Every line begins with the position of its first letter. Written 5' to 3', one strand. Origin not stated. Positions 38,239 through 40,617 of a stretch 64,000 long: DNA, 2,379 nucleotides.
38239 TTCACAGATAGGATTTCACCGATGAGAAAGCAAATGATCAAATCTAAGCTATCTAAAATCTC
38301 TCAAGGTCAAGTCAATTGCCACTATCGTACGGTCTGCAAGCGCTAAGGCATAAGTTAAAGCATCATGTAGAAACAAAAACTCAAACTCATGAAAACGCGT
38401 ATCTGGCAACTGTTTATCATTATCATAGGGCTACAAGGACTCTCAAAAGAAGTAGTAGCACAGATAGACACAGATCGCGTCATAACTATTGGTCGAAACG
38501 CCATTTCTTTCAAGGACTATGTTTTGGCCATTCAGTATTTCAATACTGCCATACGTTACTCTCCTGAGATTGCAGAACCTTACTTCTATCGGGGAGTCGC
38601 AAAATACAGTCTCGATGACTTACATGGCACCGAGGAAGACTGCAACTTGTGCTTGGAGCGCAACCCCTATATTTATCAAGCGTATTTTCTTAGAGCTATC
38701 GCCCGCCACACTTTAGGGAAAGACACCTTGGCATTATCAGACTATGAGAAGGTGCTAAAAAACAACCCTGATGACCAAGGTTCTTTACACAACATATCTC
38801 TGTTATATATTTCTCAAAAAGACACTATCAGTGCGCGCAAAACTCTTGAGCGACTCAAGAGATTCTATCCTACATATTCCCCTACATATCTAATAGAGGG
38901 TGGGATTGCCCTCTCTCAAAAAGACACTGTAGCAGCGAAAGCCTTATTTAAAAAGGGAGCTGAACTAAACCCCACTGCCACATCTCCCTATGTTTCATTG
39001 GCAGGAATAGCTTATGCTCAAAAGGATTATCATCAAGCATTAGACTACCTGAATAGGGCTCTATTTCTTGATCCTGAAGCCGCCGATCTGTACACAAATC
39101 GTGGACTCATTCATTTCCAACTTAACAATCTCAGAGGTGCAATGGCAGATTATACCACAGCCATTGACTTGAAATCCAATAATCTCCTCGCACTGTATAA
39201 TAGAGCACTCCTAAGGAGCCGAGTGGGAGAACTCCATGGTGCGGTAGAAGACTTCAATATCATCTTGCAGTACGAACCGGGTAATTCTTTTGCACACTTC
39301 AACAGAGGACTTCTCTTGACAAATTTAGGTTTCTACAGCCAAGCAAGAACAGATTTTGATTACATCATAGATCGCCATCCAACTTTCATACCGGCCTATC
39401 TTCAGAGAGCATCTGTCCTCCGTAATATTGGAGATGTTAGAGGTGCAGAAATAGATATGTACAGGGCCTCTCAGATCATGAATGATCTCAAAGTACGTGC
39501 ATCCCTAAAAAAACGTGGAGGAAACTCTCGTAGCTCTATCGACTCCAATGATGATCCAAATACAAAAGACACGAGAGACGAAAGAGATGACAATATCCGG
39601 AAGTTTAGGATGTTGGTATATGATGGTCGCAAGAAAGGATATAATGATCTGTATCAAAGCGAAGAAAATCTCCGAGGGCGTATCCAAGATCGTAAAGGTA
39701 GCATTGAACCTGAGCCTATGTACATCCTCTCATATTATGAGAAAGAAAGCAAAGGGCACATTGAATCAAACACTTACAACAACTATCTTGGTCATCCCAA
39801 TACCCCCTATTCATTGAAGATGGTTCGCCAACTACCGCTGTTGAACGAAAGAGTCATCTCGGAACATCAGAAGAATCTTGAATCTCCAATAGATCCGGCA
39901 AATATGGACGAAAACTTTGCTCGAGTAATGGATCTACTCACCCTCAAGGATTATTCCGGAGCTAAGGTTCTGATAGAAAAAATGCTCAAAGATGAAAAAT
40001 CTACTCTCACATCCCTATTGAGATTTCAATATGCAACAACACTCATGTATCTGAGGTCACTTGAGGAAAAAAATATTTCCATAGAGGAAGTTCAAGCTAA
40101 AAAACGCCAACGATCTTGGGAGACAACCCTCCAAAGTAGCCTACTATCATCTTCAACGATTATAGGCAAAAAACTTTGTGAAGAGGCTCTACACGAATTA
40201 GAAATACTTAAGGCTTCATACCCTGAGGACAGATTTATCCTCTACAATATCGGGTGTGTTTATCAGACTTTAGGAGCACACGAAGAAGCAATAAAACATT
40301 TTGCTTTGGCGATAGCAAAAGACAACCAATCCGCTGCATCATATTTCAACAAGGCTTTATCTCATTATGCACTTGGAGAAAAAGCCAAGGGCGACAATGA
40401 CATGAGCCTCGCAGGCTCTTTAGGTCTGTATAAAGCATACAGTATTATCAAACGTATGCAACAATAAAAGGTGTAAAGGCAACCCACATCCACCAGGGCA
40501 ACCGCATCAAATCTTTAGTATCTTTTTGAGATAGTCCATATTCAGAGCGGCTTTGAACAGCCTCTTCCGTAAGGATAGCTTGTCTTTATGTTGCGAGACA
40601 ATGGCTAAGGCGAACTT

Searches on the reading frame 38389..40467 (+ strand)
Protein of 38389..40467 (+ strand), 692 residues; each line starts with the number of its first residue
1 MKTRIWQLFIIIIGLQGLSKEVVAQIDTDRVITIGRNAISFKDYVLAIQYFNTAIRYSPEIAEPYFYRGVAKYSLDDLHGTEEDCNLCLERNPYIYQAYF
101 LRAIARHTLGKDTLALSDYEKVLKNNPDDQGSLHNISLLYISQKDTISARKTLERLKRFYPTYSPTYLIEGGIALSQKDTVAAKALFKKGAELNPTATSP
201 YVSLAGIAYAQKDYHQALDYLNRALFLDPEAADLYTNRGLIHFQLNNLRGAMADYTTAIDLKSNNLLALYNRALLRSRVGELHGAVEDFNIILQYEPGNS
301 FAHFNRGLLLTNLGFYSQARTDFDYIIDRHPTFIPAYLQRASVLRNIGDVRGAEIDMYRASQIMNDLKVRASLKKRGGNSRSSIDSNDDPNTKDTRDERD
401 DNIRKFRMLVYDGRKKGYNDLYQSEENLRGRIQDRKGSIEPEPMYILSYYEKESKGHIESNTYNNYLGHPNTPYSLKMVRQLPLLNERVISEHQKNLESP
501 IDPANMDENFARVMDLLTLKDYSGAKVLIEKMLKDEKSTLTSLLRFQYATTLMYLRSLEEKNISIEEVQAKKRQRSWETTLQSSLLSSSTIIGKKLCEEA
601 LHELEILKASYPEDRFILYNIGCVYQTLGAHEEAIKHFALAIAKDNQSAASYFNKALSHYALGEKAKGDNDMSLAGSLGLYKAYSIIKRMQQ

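Call 7: search_protein_families(library=pfam, proteins=[window:38389-40467:+], max_evalue=0.1)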
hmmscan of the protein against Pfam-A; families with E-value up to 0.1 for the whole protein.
window:38389-40467:+ (692 aa): 25 families
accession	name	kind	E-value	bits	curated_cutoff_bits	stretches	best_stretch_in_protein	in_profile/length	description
PF00515.34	TPR_1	-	1e-35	120.6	27.8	4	232-265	1-34/34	Tetratricopeptide repeat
PF07719.23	TPR_2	-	4.4e-34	114.2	27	4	203-230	6-33/34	Tetratricopeptide repeat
PF13371.12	TPR_9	-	6.7e-29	100.2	35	3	206-262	3-59/73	Tetratricopeptide repeat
PF13181.12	TPR_8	-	4.8e-26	89.1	25.7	2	232-265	1-34/34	Tetratricopeptide repeat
PF13431.12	TPR_17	-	2e-22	78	24.4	1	119-150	2-33/34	Tetratricopeptide repeat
PF13432.12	TPR_16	-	1.3e-19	70.7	32.7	1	208-264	7-63/65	Tetratricopeptide repeat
PF13414.12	TPR_11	-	1.5e-18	66.6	26.8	4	209-245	5-41/42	TPR repeat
PF14559.12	TPR_19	-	4.7e-14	52.9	25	3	174-232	1-59/68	Tetratricopeptide repeat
PF13174.12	TPR_6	-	1.2e-13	51.2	26.3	0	97-128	1-32/33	Tetratricopeptide repeat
PF13424.12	TPR_12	-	3.3e-12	46.9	30.1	2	601-643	30-73/77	Tetratricopeptide repeat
PF13428.12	TPR_14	-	3e-11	43.3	23.5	1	202-238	5-41/44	Tetratricopeptide repeat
PF25062.1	ARM_TT21_N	-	2.5e-06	27.8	40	1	112-235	78-205/222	Tetratricopeptide repeat protein 21 N-terminal ARM repeat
PF12569.14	NatA_aux_su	-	1.3e-05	24.8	33.3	0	209-258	203-252/515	N-terminal acetyltransferase A, auxiliary subunit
PF13374.12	TPR_10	-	4.7e-05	23.7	27.5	0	618-643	5-30/42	Tetratricopeptide repeat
PF14853.12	Fis1_TPR_C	-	0.00016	22.3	25.3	0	65-114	4-53/53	Fis1 C-terminal tetratricopeptide repeat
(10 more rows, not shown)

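Call 11: find_encoding_contigs(protein=window:38389-40467:+, flank=10000, max_places=10)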
Protein window:38389-40467:+ (692 aa): 4 contigs read that carry it; 3 places shown.
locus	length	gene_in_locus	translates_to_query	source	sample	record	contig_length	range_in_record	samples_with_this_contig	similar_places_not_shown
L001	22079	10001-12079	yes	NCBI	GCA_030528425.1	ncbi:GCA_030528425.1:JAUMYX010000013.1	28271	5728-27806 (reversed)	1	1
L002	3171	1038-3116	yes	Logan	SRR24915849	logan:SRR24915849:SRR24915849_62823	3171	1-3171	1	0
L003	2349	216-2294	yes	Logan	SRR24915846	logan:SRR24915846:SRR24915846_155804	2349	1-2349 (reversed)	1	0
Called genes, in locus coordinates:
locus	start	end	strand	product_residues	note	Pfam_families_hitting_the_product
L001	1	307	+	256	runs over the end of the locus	?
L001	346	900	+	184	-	PF01965:DJ-1_PfpI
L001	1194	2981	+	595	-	PF00009:GTP_EFTU, PF00071:Ras (faint), PF03144:GTP_EFTU_D2, PF14492:EFG_III (faint), PF00679:EFG_C, PF06421:LepA_C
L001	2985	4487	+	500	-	PF00772:DnaB, PF20307:divDNAB (faint), PF03796:DnaB_C, PF13481:AAA_25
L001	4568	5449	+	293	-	PF18075:FtsX_ECD, PF02687:FtsX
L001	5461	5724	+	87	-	PF11297:DUF3098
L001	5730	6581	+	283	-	PF02673:BacA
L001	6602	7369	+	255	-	PF01509:TruB_N, PF16198:TruB_C_2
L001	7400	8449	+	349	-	PF02547:Queuosine_synth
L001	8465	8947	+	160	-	PF01288:HPPK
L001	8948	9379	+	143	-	PF03652:RuvX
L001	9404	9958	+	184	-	PF01327:Pep_deformylase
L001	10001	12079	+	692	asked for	PF07719:TPR_2 (faint), PF12569:NatA_aux_su (faint), PF13174:TPR_6 (faint), PF13181:TPR_8 (faint), PF13371:TPR_9, PF13414:TPR_11 (weak), PF13432:TPR_16 (weak), PF00515:TPR_1 (weak), +6 more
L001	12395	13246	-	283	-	-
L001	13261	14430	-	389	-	PF01223:Endonuclease_NS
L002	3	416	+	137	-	?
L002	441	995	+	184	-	PF01327:Pep_deformylase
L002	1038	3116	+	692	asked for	PF07719:TPR_2 (faint), PF12569:NatA_aux_su (faint), PF13174:TPR_6 (faint), PF13181:TPR_8 (faint), PF13371:TPR_9, PF13414:TPR_11 (weak), PF13432:TPR_16 (weak), PF00515:TPR_1 (weak), +6 more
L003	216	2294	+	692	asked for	PF07719:TPR_2 (faint), PF12569:NatA_aux_su (faint), PF13174:TPR_6 (faint), PF13181:TPR_8 (faint), PF13371:TPR_9, PF13414:TPR_11 (weak), PF13432:TPR_16 (weak), PF00515:TPR_1 (weak), +6 more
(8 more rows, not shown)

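Call 18: find_homologous_proteins(query=window:38389-40467:+, max_evalue=1e-30)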
Query window:38389-40467:+ (692 aa): 871 proteins with E <= 1e-30 among 8000 candidates; the best 120 are listed.
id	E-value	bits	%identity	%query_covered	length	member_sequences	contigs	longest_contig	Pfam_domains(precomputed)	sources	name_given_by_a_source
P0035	0.0e+0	1547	100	100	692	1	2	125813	PF13431.13,PF25062.2,PF13414.13,PF12569.15,PF13428.13,PF14559.13,PF24575.2,PF13371.13,PF00515.35,PF13424.13,PF13432.13,PF13181.13,PF07719.24,PF13174.13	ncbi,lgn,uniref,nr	ncbi:tetratricopeptide repeat protein [Porphyromonas sp.]|uniref:tetratricopeptide repeat protein n=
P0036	5.5e-270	916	61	100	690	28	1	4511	PF13431.13,PF23914.2,PF25062.2,PF13414.13,PF13176.13,PF13428.13,PF14559.13,PF24575.2,PF13371.13,PF00515.35,PF13424.13,PF21033.5,PF13432.13,PF13181.13,PF07719.24,PF13174.13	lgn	-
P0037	3.3e-265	900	60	100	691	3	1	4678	PF13431.13,PF23914.2,PF25062.2,PF13414.13,PF13176.13,PF13428.13,PF14559.13,PF24575.2,PF13371.13,PF00515.35,PF13424.13,PF13432.13,PF13181.13,PF14561.13,PF07719.24,PF13174.13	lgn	-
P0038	9.3e-242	823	55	100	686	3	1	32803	PF13431.13,PF23914.2,PF25062.2,PF13414.13,PF12569.15,PF13428.13,PF14559.13,PF24575.2,PF13371.13,PF00515.35,PF12895.14,PF13424.13,PF13432.13,PF13181.13,PF07719.24,PF13174.13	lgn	-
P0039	6.5e-234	797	55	99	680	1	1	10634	PF25063.1,PF13431.13,PF23914.2,PF25062.2,PF13414.13,PF12569.15,PF13428.13,PF14559.13,PF24575.2,PF13371.13,PF00515.35,PF13424.13,PF13432.13,PF13181.13,PF14561.13,PF07719.24,PF13174.13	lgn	-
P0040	1.7e-219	749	51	99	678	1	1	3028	PF25063.1,PF14853.13,PF13431.13,PF23914.2,PF25060.1,PF25062.2,PF13414.13,PF13176.13,PF12569.15,PF13428.13,PF14559.13,PF24575.2,PF25575.1,PF13371.13,PF00515.35,PF12895.14,PF13424.13,PF13432.13,PF13181.13,PF07719.24,PF13174.13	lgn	-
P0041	4.6e-202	692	49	97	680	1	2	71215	PF14853.13,PF13431.13,PF23914.2,PF25060.1,PF25062.2,PF13414.13,PF13176.13,PF13428.13,PF25064.2,PF14559.13,PF24575.2,PF13371.13,PF00515.35,PF12895.14,PF13424.13,PF13432.13,PF13181.13,PF14561.13,PF07719.24,PF13174.13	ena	-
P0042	3.2e-186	639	47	99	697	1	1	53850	PF13431.13,PF23914.2,PF25060.1,PF25062.2,PF13414.13,PF13428.13,PF25064.2,PF14559.13,PF24575.2,PF13371.13,PF00515.35,PF12895.14,PF13424.13,PF13432.13,PF13181.13,PF07719.24,PF13174.13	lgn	-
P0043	9.2e-182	625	45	97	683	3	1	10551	PF25063.1,PF13431.13,PF23914.2,PF25062.2,PF13414.13,PF13176.13,PF12569.15,PF13428.13,PF14559.13,PF24575.2,PF13371.13,PF00515.35,PF13424.13,PF21033.5,PF13432.13,PF13181.13,PF07719.24,PF13174.13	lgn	-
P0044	1.2e-180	621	45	99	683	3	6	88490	PF13431.13,PF23914.2,PF25062.2,PF13414.13,PF13176.13,PF13428.13,PF14559.13,PF24575.2,PF13371.13,PF00515.35,PF13424.13,PF13432.13,PF13181.13,PF07719.24,PF13174.13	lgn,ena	-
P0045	2.8e-180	620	46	99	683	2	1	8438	PF13431.13,PF25060.1,PF25062.2,PF13414.13,PF13176.13,PF13428.13,PF14559.13,PF13371.13,PF00515.35,PF13424.13,PF21033.5,PF13432.13,PF13181.13,PF07719.24,PF13174.13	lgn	-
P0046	6.2e-180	619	46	99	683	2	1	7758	PF13431.13,PF23914.2,PF25062.2,PF13414.13,PF13176.13,PF13428.13,PF14559.13,PF24575.2,PF13371.13,PF00515.35,PF13424.13,PF13432.13,PF13181.13,PF07719.24,PF13174.13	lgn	-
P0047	6.6e-179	615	45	97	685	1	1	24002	PF13431.13,PF23914.2,PF25060.1,PF25062.2,PF13414.13,PF13176.13,PF13428.13,PF14559.13,PF24575.2,PF25575.1,PF13371.13,PF00515.35,PF12895.14,PF13424.13,PF13432.13,PF13181.13,PF07719.24,PF13174.13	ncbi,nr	ncbi:MAG: tetratricopeptide repeat protein [Porphyromonas sp.]|nr:tetratricopeptide repeat protein [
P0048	1.1e-177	611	45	98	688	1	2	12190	PF25063.1,PF13431.13,PF25060.1,PF25062.2,PF13414.13,PF13428.13,PF14559.13,PF13371.13,PF00515.35,PF13424.13,PF13432.13,PF13181.13,PF07719.24,PF13174.13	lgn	-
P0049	4.0e-175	603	45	97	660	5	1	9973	PF25063.1,PF13431.13,PF23914.2,PF25060.1,PF25062.2,PF13414.13,PF13176.13,PF13428.13,PF25064.2,PF14559.13,PF24575.2,PF13371.13,PF00515.35,PF12895.14,PF13424.13,PF21033.5,PF13432.13,PF13181.13,PF14561.13,PF07719.24,PF13174.13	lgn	-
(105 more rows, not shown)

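Call 19: find_encoding_contigs(protein=P0038, flank=7000, max_places=2)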
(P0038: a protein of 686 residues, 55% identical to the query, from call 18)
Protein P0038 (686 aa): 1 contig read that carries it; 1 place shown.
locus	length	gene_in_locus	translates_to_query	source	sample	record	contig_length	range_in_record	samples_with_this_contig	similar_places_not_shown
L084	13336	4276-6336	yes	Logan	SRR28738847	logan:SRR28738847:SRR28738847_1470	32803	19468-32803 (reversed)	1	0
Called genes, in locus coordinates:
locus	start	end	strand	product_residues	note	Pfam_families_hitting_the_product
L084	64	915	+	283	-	PF02673:BacA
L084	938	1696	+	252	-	PF01509:TruB_N, PF16198:TruB_C_2 (weak)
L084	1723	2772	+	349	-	PF02547:Queuosine_synth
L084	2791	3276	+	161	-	PF01288:HPPK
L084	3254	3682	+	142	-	PF03652:RuvX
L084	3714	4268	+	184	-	PF01327:Pep_deformylase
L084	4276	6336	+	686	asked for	PF12895:ANAPC3 (faint), PF13174:TPR_6 (faint), PF13181:TPR_8 (faint), PF13414:TPR_11 (faint), PF13371:TPR_9 (weak), PF00515:TPR_1 (weak), PF07719:TPR_2 (weak), PF13432:TPR_16 (weak), +8 more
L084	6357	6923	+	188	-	PF16697:Yop-YscD_cpl, PF00498:FHA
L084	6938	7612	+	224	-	PF02577:BFN_dom (weak)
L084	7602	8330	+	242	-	PF20260:PUA_4 (weak), PF04452:Methyltrans_RNA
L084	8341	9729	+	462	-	PF06818:Fez1 (weak), PF02646:RmuC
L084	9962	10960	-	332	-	PF00756:Esterase, PF00561:Abhydrolase_1 (weak)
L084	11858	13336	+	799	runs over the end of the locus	PF07715:Plug, PF00593:TonB_dep_Rec_b-barrel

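Call 20: find_encoding_contigs(protein=P0036, flank=7000, max_places=2)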
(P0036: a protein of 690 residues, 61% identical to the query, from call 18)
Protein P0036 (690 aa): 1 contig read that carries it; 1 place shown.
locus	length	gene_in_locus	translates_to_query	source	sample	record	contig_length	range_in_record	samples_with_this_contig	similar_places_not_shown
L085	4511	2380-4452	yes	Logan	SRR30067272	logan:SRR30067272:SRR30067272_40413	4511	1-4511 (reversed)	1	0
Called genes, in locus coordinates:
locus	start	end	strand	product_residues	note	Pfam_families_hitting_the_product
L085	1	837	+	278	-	?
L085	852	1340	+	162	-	PF01288:HPPK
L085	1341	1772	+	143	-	PF03652:RuvX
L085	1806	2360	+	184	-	PF01327:Pep_deformylase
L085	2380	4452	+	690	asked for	PF23914:TPR_CcmH_CycH (faint), PF13174:TPR_6 (faint), PF13176:TPR_7 (faint), PF14559:TPR_19 (weak), PF13371:TPR_9, PF13424:TPR_12 (weak), PF00515:TPR_1, PF07719:TPR_2, +8 more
